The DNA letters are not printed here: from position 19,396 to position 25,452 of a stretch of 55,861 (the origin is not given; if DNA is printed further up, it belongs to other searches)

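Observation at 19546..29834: Co-directional array of five paralogous Cys-module surface proteins (131, 978, ~170, 182 and 1918 aa)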

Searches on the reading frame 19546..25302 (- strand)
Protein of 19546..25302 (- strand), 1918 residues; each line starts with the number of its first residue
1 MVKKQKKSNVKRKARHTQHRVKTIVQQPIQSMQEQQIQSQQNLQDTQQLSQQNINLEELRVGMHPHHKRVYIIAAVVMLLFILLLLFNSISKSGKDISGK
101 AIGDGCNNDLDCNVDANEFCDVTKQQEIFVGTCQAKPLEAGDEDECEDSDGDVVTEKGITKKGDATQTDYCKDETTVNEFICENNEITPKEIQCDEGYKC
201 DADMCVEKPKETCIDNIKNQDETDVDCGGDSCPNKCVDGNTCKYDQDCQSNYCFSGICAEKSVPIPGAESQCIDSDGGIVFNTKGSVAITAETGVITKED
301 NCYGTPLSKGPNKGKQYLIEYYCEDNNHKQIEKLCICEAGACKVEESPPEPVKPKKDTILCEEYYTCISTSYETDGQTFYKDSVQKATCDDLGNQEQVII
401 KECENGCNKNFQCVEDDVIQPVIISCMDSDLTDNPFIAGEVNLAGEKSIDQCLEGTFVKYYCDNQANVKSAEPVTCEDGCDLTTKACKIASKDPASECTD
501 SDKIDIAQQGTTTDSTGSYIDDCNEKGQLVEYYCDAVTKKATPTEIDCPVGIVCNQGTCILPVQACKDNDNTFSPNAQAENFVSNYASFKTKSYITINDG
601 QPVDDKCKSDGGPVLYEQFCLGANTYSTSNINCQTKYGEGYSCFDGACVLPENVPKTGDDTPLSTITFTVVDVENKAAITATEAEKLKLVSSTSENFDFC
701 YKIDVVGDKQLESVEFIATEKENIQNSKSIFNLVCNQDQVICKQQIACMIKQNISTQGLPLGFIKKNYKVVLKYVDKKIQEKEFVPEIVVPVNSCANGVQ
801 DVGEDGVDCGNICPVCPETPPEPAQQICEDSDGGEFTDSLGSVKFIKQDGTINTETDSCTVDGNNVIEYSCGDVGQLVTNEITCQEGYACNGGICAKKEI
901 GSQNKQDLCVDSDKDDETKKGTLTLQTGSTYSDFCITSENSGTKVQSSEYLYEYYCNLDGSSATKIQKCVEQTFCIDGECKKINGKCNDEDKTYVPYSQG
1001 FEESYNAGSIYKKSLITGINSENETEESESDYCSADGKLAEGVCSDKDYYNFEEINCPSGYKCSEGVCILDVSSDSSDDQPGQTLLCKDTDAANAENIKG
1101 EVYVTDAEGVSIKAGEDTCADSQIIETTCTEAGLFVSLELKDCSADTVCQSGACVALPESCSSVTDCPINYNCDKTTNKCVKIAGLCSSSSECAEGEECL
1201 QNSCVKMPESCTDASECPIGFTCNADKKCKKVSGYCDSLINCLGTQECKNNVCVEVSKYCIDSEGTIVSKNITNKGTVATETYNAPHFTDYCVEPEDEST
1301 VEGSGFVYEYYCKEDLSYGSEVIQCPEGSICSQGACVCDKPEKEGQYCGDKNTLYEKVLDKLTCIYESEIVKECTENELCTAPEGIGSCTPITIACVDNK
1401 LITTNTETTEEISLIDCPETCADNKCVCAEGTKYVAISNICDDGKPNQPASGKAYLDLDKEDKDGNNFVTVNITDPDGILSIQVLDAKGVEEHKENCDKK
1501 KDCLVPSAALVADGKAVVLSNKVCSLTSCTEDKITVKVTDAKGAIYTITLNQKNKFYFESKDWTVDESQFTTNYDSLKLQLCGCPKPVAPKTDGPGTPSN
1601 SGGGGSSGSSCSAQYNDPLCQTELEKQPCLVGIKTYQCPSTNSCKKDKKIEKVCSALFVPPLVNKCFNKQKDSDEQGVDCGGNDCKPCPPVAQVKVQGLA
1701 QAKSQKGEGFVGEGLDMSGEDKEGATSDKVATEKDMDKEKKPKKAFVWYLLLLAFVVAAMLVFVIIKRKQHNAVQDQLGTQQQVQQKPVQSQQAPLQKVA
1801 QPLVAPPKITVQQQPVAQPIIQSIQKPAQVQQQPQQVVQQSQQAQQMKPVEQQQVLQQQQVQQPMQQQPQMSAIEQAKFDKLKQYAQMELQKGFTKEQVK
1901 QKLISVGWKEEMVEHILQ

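Call 6: search_protein_families(library=pfam, proteins=[window:19546-25302:-], max_evalue=1)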
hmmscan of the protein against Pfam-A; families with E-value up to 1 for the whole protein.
window:19546-25302:- (1918 aa): 3 families
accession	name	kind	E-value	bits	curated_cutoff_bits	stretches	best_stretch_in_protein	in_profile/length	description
PF00499.25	Oxidored_q3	-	0.15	12.2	33.2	0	1736-1783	65-101/146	NADH-ubiquinone/plastoquinone oxidoreductase chain 6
PF14801.12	TrmI-like_N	-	0.19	12.2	24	1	1536-1556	9-29/50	TrmI-like N-terminal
PF14110.11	DUF4282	-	0.3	12.2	27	0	69-95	15-41/86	Domain of unknown function (DUF4282)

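Call 30: search_protein_families(library=ncbifam, proteins=[window:19546-25302:-], max_evalue=1)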
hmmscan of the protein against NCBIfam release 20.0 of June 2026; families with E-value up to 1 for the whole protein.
window:19546-25302:- (1918 aa): 3 families
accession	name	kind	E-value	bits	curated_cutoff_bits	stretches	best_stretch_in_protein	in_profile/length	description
NF045846.1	MSC0882_dom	subfamily_domain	0.21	10.7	60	0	1741-1786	158-202/244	MSC_0882 family membrane protein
NF047417.1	teichoic_AuxA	equivalog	0.23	10.5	250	1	4-88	240-328/430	lipoteichoic acid stability factor AuxA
TIGR00860.1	LIC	subfamily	0.89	8.2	280.2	1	1747-1879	308-433/462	cation transporter family protein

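Call 53: find_related_loci(query=A4, collection=genome_contigs, flank=10000)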
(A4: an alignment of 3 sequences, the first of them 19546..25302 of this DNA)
Query A4 (1918 aa) in genome_contigs; peptide patterns used: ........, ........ (x = any residue, [..] = any of these).
66 stretches matched a pattern; 1 encode a relative of the query (tblastn E <= 1e-3); 1 distinct loci.
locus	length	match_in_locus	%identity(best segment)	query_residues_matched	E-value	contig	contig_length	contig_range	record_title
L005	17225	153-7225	67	1-1918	0e+0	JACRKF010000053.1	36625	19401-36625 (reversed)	MAG: Candidatus Woesearchaeota archaeon isolate NC_groundwater_1848_Pr3_B-0.1um_32_11 SR-2_scaffold_141_4147317, whole g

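Call 83: search_solved_structures(query=window:19546-25302:-, max_evalue=1)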
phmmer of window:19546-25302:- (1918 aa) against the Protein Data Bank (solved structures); distinct sequences matched with E-value up to 1: 1.
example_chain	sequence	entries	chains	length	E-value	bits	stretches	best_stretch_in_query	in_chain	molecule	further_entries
2qsa_A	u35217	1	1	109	0.9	9.8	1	325-375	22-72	DnaJ homolog dnj-2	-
